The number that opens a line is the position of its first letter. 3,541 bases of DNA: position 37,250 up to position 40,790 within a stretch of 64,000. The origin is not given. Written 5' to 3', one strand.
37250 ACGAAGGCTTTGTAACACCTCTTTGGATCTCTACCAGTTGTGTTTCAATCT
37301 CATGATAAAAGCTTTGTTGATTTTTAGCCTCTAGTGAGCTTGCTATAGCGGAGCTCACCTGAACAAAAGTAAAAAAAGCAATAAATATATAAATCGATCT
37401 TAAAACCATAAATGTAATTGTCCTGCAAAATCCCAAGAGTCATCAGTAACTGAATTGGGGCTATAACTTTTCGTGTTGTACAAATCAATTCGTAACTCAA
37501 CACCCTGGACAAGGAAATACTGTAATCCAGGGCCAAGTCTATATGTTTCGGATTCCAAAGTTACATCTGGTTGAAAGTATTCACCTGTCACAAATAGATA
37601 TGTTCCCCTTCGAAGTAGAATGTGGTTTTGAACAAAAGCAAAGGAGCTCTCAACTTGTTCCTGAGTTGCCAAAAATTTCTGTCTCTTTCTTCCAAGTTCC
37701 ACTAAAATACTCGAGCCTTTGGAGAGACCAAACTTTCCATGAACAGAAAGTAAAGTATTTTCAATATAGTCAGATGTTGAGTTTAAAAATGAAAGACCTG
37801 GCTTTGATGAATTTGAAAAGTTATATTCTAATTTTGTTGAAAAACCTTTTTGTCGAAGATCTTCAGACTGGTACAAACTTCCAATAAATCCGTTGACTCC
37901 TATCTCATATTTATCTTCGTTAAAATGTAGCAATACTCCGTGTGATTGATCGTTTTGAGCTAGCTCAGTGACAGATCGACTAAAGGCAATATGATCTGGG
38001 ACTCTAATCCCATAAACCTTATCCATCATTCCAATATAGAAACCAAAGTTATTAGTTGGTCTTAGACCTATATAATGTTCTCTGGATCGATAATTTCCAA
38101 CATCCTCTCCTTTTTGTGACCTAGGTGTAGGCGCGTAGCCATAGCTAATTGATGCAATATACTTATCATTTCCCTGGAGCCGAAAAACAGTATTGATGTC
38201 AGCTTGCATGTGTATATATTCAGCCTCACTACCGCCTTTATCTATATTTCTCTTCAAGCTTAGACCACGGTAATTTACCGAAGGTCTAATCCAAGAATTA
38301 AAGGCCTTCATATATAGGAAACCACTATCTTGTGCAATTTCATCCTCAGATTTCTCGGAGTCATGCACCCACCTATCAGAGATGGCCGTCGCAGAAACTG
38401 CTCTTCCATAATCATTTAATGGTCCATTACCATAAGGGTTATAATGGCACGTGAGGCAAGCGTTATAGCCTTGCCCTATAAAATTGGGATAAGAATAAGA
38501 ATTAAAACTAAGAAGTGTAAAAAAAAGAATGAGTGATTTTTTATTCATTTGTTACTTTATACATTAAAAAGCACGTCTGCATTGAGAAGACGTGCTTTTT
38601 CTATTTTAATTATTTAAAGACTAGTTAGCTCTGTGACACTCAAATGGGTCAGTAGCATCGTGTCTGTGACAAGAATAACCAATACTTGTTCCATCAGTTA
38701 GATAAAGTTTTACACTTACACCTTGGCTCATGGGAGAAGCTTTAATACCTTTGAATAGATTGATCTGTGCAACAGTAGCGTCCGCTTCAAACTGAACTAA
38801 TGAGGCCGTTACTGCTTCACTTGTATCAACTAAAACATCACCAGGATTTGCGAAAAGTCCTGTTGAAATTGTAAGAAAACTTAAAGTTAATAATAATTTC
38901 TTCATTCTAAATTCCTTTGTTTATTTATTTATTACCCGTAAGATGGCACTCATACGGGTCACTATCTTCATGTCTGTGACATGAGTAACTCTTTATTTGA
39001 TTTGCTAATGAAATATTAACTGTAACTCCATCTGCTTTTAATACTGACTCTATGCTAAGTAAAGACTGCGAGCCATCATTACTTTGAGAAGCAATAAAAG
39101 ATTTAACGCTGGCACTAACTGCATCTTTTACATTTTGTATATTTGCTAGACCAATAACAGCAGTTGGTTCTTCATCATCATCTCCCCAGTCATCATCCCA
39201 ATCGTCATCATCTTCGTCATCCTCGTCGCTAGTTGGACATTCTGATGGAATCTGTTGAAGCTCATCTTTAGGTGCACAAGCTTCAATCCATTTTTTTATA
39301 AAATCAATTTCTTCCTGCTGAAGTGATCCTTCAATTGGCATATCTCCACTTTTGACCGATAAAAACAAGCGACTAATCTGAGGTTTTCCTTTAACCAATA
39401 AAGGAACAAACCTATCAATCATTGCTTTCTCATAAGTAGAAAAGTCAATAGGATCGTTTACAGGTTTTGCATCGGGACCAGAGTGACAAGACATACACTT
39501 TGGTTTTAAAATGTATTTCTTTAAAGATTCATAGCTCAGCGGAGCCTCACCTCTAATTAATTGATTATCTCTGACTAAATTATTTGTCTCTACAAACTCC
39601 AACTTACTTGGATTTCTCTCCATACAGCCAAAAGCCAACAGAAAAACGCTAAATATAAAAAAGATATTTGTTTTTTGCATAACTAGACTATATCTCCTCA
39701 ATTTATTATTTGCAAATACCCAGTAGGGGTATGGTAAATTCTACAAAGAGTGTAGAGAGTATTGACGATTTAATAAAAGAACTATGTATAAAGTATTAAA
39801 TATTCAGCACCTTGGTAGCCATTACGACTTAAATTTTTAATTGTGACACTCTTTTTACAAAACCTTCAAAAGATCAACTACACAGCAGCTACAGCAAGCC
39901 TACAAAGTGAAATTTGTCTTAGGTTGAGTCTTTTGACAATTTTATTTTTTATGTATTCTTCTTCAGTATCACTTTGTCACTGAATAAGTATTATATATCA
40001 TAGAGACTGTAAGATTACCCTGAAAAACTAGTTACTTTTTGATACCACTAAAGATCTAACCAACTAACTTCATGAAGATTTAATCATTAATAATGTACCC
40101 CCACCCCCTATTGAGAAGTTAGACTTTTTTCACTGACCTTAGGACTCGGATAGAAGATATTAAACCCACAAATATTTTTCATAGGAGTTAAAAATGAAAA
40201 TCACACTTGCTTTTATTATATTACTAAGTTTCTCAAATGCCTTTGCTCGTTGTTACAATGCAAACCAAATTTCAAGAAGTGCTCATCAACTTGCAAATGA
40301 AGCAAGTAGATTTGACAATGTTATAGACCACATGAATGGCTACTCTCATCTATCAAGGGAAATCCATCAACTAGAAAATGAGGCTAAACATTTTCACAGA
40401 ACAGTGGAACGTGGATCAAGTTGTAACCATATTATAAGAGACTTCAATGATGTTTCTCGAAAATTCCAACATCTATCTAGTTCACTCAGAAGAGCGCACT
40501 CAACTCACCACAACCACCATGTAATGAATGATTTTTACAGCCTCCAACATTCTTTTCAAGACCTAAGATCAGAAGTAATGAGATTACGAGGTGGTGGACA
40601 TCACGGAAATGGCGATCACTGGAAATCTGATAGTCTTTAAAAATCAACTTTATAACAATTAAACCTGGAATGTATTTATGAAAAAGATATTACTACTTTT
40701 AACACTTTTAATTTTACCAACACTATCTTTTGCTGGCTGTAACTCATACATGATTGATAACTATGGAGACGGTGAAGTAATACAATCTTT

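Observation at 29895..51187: At least eight CsoR-type operator boxes tie about 20 kb of mostly uncharacterised genes into one apparent copper regulon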

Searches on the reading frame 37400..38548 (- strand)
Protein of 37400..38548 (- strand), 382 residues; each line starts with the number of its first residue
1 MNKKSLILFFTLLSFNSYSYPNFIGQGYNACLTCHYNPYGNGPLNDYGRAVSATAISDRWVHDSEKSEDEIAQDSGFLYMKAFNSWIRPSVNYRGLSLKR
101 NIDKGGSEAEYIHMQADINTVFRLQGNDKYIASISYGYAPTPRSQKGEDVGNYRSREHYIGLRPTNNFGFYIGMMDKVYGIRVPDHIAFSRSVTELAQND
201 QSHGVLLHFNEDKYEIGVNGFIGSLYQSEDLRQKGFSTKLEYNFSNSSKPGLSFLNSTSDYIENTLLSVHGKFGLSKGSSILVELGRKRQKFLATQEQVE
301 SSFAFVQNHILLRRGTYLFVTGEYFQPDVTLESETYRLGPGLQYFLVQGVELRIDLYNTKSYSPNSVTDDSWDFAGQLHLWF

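Call 9: search_protein_families(library=pfam, proteins=[window:37400-38548:-], max_evalue=0.01)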
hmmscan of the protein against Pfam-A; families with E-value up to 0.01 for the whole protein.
window:37400-38548:- (382 aa): 0 families

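Call 13: find_homologous_proteins(query=window:37400-38548:-, max_evalue=0.001)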
Query window:37400-38548:- (382 aa): 819 proteins with E <= 0.001 among 2407 candidates; the best 120 are listed.
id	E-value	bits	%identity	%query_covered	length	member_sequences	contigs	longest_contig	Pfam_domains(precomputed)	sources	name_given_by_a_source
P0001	2.4e-258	874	100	100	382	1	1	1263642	-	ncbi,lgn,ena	-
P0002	6.6e-208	708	77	100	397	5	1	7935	-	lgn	-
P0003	3.7e-190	650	72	100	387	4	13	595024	-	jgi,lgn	jgi:hypothetical protein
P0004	1.5e-188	645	69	100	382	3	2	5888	-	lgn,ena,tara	tara:strand:- start:3887 stop:5035 length:1149 start_codon:yes stop_codon:yes gene_type:complete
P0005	1.0e-187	642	70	99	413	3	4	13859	-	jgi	jgi:hypothetical protein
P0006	4.1e-185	633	70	99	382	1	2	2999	-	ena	-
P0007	1.3e-179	615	67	100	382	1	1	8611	-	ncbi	-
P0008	1.5e-165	569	63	100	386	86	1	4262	-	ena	-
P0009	2.1e-161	555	61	100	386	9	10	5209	-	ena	-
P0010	2.4e-157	542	61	96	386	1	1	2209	-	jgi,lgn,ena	-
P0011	3.9e-155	535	60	100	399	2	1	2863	-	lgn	-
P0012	5.6e-154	531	58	99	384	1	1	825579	-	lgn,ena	-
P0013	1.5e-151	523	58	100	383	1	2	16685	-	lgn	-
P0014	1.7e-150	519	64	92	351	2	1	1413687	-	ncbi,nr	ncbi:MAG: hypothetical protein CME70_11285 [Halobacteriovorax sp.]|nr:hypothetical protein [Halobact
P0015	8.1e-148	511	58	95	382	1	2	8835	-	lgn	-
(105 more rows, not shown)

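Call 15: find_related_loci(query=A1, collection=genome_contigs, flank=10000)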
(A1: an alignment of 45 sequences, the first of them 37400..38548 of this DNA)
Query A1 (382 aa) in genome_contigs; peptide patterns used: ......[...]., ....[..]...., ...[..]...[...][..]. (x = any residue, [..] = any of these).
239 stretches matched a pattern; 233 encode a relative of the query (tblastn E <= 1e-3); the best 80 are kept; 80 distinct loci.
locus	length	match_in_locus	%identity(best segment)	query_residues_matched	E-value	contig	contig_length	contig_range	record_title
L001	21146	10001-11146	77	1-382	0e+0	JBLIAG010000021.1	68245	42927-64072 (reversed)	MAG: Bacteriovoracaceae bacterium isolate 3300045789_46 Ga0491190_0000356, whole genome shotgun sequence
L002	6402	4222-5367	70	1-382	0e+0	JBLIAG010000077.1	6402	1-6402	MAG: Bacteriovoracaceae bacterium isolate 3300045789_46 Ga0491190_0007582, whole genome shotgun sequence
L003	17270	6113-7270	62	1-382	1e-169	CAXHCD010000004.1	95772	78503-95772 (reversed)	MAG TPA_asm: uncultured Oligoflexia bacterium isolate SRR12480088_concoct_21 genome assembly, contig: ERZ4874608.35, who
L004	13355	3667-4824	63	1-382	3e-169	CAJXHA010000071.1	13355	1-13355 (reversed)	MAG TPA_asm: uncultured Bacteriovoracaceae bacterium isolate ERR599127_bin.40_MetaBAT_v2.12.1_MAG genome assembly, conti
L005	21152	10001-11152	63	1-382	3e-166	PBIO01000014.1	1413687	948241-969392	MAG: Halobacteriovorax sp. isolate SP2999 165880, whole genome shotgun sequence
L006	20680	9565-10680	58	6-382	8e-152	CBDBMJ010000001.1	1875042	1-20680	MAG: Bdellovibrionota bacterium isolate e395fa54-b5c4-437f-8e47-0a2ced46d226 genome assembly, contig: contig_1, whole ge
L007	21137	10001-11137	56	5-382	8e-149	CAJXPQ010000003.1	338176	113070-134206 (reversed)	MAG TPA_asm: uncultured Oligoflexia bacterium isolate SRR3933286_bin.5_MetaBAT_v2.12.1_MAG genome assembly, contig: NODE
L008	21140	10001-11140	49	6-382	2e-128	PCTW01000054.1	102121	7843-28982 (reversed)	MAG: Bdellovibrio sp. CG22_combo_CG10-13_8_21_14_all_39_27 CG22_scaffold_60_c, whole genome shotgun sequence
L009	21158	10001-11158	49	1-382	3e-128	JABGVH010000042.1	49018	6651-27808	MAG: Halobacteriovoraceae bacterium isolate SI034_bin23 k141_2259695, whole genome shotgun sequence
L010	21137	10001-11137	49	5-382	1e-127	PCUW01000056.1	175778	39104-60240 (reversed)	MAG: Bdellovibrionales bacterium CG12_big_fil_rev_8_21_14_0_65_38_15 CG12_8_21_14_0.65_scaffold_15_c, whole genome shotg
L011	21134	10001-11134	49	5-381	4e-127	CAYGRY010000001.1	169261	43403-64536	MAG TPA_asm: uncultured Halobacteriovorax sp. isolate ERP117304_co2_12 genome assembly, contig: NODE_85_length_169261_co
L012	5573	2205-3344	50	7-382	1e-127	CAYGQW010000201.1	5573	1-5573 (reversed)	MAG TPA_asm: uncultured Halobacteriovorax sp. isolate ERP117304_co2_55 genome assembly, contig: NODE_10503_length_5573_c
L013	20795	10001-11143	47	5-382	5e-126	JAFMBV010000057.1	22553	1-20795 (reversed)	MAG: Bacteriovoracaceae bacterium isolate CPBay_Spr15L08_3 NODE_1281_length_22553_cov_5.007334, whole genome shotgun seq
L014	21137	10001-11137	51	4-382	5e-125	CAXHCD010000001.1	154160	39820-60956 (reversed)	MAG TPA_asm: uncultured Oligoflexia bacterium isolate SRR12480088_concoct_21 genome assembly, contig: ERZ4874608.15, who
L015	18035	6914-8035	49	17-382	3e-124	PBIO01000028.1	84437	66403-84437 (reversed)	MAG: Halobacteriovorax sp. isolate SP2999 MHASMcontig_3195924, whole genome shotgun sequence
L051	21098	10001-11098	45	19-382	8e-108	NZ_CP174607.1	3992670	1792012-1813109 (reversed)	Peredibacter sp. HCB2-198 chromosome, complete genome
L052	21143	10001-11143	45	4-382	1e-107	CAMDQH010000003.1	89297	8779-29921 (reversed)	MAG: Bacteriovorax stolpii isolate ZE-03apr19-180 genome assembly, contig: ZE-03apr19-C118, whole genome shotgun sequenc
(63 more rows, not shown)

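Call 30: predict_structure(alignment_id=A1)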
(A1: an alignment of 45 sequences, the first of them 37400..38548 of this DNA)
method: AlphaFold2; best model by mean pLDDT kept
length: 382 residues; sequences in the alignment: 45
mean_pLDDT: 83.4   pTM: 0.80
mean pLDDT of the five models: 83.4, 80.3, 79.9, 77.0, 77.0
residues with pLDDT >= 90: 151; 70-90: 181; 50-70: 41; < 50: 9
segments of 3 or more residues with pLDDT < 50: 11-19
pLDDT, mean of each block of 10 residues (from residue 1): 63 37 61 68 74 82 86 70 81 88 83 86 85 87 76 83 88 91 69 69 92 90 89 94 88 96 96 87 95 95 93 91 93 92 87 91 85 89 79
secondary structure, 60 per line:
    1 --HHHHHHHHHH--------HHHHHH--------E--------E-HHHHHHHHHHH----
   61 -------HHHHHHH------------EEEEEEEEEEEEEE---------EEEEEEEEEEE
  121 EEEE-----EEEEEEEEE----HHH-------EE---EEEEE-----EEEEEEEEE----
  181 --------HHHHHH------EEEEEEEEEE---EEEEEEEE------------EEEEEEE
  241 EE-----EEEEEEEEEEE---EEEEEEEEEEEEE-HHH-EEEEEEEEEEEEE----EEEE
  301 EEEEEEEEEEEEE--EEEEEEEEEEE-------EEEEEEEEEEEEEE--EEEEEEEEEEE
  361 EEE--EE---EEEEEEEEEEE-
elements in order: H3-12 H21-26 H46-56 H68-74 E87-100 E110-124 E130-138 E158-162 E168-176 H189-194 E201-210 E214-221 E234-242 E248-258 E262-274 E280-292 E297-313 E316-326 E334-347 E350-363 E371-381

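Call 35: fold_search(model_id=the predicted structure, library=pdb)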
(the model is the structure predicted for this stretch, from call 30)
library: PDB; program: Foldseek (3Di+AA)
matches with E <= 10: 1016; with E <= 0.001: 242
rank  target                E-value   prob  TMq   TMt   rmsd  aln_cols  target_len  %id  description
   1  6ehe                  1.8e-12  1.00  0.60  0.75   3.7       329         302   11  OmpTdeltaL8 (loop L8 deletion mutant of OmpT), an outer membrane protein of Vibrio cholerae (released 2018-04-25)
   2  3wi4                  9.8e-12  1.00  0.58  0.71   5.4       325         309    9  Crystal structure of wild-type PorB from Neisseria meningitidis serogroup B (released 2014-01-01)
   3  5oyk                  1.7e-11  1.00  0.60  0.71   4.7       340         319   12  Outer-membrane expressed OmpT of Vibrio cholerae (released 2018-04-25)
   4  2o4v_A                2.4e-11  1.00  0.60  0.56   5.1       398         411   10  An arginine ladder in OprP mediates phosphate specific transfer across the outer membrane (released 2006-12-26)
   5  5mdq_A                2.9e-11  1.00  0.59  0.63   7.1       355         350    9  Crystal structure of outer membrane expressed Chitoporin VhChip from Vibrio harveyi (released 2017-12-20)
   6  5mdo_A                5.1e-11  1.00  0.58  0.64   6.3       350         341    9  Crystal structure of in vitro folded Chitoporin VhChip from Vibrio harveyi (crystal form I) (released 2017-12-20)
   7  6ehd                  7.4e-11  1.00  0.57  0.67   6.0       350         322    9  OmpT (in-vitro folded), an outer membrane protein of Vibrio cholerae (released 2018-04-25)
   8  4aui_A                9.1e-11  1.00  0.59  0.71   5.3       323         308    9  STRUCTURE AND FUNCTION OF THE PORB PORIN FROM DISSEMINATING N. GONORRHOEAE (released 2012-10-10)
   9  8jto                  9.1e-11  1.00  0.56  0.62   5.3       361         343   11  Outer membrane porin of Burkholderia pseudomallei (BpsOmp38) in complex with ceftazidime (released 2024-06-26)
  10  6ehf                  1.5e-10  1.00  0.56  0.66   6.8       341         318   10  OmpT (in-vitro folded), an outer membrane protein Vibrio cholerae (trimer form) (released 2018-04-25)
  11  8wv0_A                1.7e-10  1.00  0.55  0.63   5.5       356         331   11  Outer membrane porin of Burkholderia pseudomallei (BpsOmp38) (released 2024-10-30)
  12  8wv0_B                1.9e-10  1.00  0.52  0.59   6.3       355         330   10  Outer membrane porin of Burkholderia pseudomallei (BpsOmp38) (released 2024-10-30)
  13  7eqm_A                2.8e-10  1.00  0.57  0.65   5.9       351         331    9  Apo Truncated VhChiP (Delta 1-19) (released 2022-08-10)
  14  8byt_A                3.0e-10  1.00  0.53  0.63   5.9       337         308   13  Outer membrane attachment porin OmpM1 from Veillonella parvula, C3 symmetry (released 2023-11-08)
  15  6eus_A                3.7e-10  1.00  0.55  0.60   5.9       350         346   11  Crystal structure of the outer membrane channel DcaP of Acinetobacter baumannii (released 2018-11-14)
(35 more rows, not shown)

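Call 42: search_protein_families(library=ncbifam, proteins=[window:37400-38548:-], max_evalue=0.1)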
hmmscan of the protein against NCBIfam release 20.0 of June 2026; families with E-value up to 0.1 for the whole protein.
window:37400-38548:- (382 aa): 0 families

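Call 49: find_encoding_contigs(protein=P0001, flank=10000, max_places=3)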
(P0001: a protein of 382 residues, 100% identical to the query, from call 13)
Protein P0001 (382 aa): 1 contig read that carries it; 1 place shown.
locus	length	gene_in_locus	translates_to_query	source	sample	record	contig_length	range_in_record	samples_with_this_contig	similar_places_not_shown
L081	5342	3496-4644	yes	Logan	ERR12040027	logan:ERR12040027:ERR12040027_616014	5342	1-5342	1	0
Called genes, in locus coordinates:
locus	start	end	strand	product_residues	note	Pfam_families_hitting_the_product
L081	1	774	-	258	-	?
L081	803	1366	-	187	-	-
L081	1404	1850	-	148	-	-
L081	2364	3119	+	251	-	-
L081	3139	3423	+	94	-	-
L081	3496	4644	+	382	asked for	-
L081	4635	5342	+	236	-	?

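Call 65: search_protein_families(library=pfam, proteins=[L051:6809-8083:+, L051:8116-8523:-, L051:8533-8937:-, L051:12126-12779:-, L051:12793-14568:-, L052:6625-8010:+, L052:8012-9067:+, L052:12155-12616:+, L052:12839-13198:+, L052:11137-12171:+], max_evalue=0.001)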
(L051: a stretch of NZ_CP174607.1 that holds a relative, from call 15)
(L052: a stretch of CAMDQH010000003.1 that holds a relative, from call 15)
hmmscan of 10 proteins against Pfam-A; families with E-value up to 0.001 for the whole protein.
L051:6809-8083:+ (424 aa): 3 families
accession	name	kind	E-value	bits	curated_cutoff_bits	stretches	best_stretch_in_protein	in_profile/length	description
PF00109.32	ketoacyl-synt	-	6.2e-53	180.4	20.8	1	15-259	2-252/252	Beta-ketoacyl synthase, N-terminal domain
PF02801.28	Ketoacyl-synt_C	-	7.7e-39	132.8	20.8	1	268-381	2-118/119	Beta-ketoacyl synthase, C-terminal domain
PF00108.29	Thiolase_N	-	4.5e-05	23.4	26.4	1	170-227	79-136/260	Thiolase, N-terminal domain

L051:8116-8523:- (135 aa): 0 families

L051:8533-8937:- (134 aa): 0 families

L051:12126-12779:- (217 aa): 0 families

L051:12793-14568:- (591 aa): 0 families

L052:6625-8010:+ (461 aa): 1 family
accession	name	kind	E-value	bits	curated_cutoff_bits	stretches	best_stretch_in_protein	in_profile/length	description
PF00202.27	Aminotran_3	-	9.5e-49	166.6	30.5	1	73-457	17-403/403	Aminotransferase class-III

L052:8012-9067:+ (351 aa): 1 family
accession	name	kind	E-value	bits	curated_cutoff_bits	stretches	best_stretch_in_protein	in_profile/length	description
PF04958.18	AstA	-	2.8e-119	398.2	29.4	1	1-335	1-336/337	Arginine N-succinyltransferase beta subunit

L052:12155-12616:+ (153 aa): 0 families

L052:12839-13198:+ (119 aa): 1 family
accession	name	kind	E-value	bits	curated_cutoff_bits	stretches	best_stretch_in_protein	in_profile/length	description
PF00072.30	Response_reg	-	6.6e-23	81.4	30.2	1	6-105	2-101/111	Response regulator receiver domain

L052:11137-12171:+ (344 aa): 0 families

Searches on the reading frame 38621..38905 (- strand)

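Call 9: search_protein_families(library=pfam, proteins=[window:38621-38905:-], max_evalue=0.01)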
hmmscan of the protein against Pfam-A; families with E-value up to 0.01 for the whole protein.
window:38621-38905:- (94 aa): 0 families

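Call 42: search_protein_families(library=ncbifam, proteins=[window:38621-38905:-], max_evalue=0.1)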
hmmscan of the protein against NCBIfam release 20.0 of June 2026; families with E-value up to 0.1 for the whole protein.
window:38621-38905:- (94 aa): 1 family
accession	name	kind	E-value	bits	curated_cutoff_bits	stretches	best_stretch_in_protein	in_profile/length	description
NF033619.1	perm_MlaE_1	exception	0.057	13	315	1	5-65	166-227/253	lipid asymmetry maintenance ABC transporter permease subunit MlaE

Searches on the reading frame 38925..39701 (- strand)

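Call 9: search_protein_families(library=pfam, proteins=[window:38925-39701:-], max_evalue=0.01)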
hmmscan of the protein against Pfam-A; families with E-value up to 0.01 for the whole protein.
window:38925-39701:- (258 aa): 0 families

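Call 42: search_protein_families(library=ncbifam, proteins=[window:38925-39701:-], max_evalue=0.1)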
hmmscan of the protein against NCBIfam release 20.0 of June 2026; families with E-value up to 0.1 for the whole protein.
window:38925-39701:- (258 aa): 1 family
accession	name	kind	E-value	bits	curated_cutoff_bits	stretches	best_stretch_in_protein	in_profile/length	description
NF047812.1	LIC11213_lipo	equivalog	0.0041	17.3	100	1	56-124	39-99/118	LIC11213 family lipoprotein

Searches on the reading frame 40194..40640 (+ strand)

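Call 9: search_protein_families(library=pfam, proteins=[window:40194-40640:+], max_evalue=0.01)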
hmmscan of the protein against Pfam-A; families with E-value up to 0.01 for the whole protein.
window:40194-40640:+ (148 aa): 0 families

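Call 42: search_protein_families(library=ncbifam, proteins=[window:40194-40640:+], max_evalue=0.1)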
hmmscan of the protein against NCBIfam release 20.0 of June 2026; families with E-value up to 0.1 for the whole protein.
window:40194-40640:+ (148 aa): 5 families
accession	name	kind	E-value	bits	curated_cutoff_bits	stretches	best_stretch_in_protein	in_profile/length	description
NF010532.0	PRK13922.9-3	equivalog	0.0071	15.4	243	1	4-93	14-103/280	rod shape-determining protein MreC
NF041034.1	Rad50_Sulf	equivalog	0.0084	14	1000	1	25-132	291-398/872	DNA double-strand break repair ATPase Rad50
TIGR02780.1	TrbJ_Ti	equivalog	0.014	14.8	100.55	1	3-124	16-122/253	P-type conjugative transfer protein TrbJ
NF045976.1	MAG1360_fam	equivalog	0.026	12.5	200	1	75-129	149-204/777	MAG1360 family OppF-related protein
NF053563.1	Rkd4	equivalog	0.07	11.2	860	1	25-131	453-558/747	arcadin-4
